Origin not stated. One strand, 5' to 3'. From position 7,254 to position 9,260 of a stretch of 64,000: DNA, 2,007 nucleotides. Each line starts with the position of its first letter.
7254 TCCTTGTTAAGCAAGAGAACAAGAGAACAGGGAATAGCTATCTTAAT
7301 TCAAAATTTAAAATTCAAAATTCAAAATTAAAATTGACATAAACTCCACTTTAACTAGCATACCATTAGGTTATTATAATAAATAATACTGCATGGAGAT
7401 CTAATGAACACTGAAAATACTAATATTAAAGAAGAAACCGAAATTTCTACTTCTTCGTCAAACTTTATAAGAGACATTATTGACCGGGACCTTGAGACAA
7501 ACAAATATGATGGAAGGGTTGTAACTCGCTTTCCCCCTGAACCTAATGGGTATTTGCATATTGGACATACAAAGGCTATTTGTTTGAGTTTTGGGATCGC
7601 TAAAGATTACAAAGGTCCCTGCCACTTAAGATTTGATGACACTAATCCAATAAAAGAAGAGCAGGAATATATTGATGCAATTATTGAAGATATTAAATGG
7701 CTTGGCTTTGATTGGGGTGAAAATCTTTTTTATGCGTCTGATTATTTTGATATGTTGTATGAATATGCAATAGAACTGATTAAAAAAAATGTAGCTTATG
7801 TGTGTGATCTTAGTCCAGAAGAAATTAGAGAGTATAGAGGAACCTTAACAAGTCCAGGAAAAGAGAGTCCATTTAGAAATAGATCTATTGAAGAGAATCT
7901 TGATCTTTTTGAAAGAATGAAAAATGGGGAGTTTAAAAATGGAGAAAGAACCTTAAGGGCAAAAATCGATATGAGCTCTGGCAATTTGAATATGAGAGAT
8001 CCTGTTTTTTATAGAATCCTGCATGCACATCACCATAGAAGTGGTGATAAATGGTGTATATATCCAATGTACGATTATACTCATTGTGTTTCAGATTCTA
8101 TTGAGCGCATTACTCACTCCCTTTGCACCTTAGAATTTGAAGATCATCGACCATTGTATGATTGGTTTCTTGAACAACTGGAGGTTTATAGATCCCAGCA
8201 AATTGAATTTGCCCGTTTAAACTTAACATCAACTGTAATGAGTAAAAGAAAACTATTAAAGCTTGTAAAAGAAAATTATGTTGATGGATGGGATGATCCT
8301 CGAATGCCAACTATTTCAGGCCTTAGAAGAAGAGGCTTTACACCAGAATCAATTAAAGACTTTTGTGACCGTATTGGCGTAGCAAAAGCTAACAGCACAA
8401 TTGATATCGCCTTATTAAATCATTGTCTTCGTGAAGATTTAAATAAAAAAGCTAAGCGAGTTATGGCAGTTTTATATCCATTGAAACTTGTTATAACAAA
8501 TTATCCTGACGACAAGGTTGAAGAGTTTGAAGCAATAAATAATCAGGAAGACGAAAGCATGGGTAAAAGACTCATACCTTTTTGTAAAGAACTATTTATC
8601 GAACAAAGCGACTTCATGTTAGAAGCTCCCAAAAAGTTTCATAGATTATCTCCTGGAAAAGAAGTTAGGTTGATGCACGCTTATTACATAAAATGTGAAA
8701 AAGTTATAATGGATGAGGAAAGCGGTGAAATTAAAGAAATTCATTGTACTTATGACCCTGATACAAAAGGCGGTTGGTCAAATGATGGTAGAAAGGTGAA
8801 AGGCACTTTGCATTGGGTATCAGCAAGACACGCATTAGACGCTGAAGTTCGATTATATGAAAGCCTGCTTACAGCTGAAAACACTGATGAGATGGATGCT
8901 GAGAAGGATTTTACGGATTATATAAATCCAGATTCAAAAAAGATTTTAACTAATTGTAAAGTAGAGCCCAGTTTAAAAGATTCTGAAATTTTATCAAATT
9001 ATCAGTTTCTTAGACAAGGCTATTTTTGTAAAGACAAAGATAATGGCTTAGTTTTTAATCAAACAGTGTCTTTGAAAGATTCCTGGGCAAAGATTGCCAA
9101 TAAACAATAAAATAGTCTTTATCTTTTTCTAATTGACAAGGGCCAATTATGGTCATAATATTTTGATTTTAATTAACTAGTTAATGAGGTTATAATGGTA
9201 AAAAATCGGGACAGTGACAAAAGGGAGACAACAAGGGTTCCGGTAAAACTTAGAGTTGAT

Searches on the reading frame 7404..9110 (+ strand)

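Call 29: search_protein_families(library=pfam, proteins=[window:7404-9110:+], max_evalue=0.0001)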
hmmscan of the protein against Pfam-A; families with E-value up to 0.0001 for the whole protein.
window:7404-9110:+ (568 aa): 3 families
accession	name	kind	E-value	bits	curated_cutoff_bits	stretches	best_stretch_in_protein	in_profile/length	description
PF00749.27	tRNA-synt_1c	-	1.3e-112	376.2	23.4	1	39-347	2-313/314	tRNA synthetases class I (E and Q), catalytic domain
PF03950.23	tRNA-synt_1c_C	-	5.5e-30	103.9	23.9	1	350-451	1-91/91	tRNA synthetases class I (E and Q), anti-codon binding domain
PF20974.2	tRNA-synt_1c_C2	-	2.1e-21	76.8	23.9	1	468-544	1-69/69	tRNA synthetases class I (E and Q), anti-codon binding domain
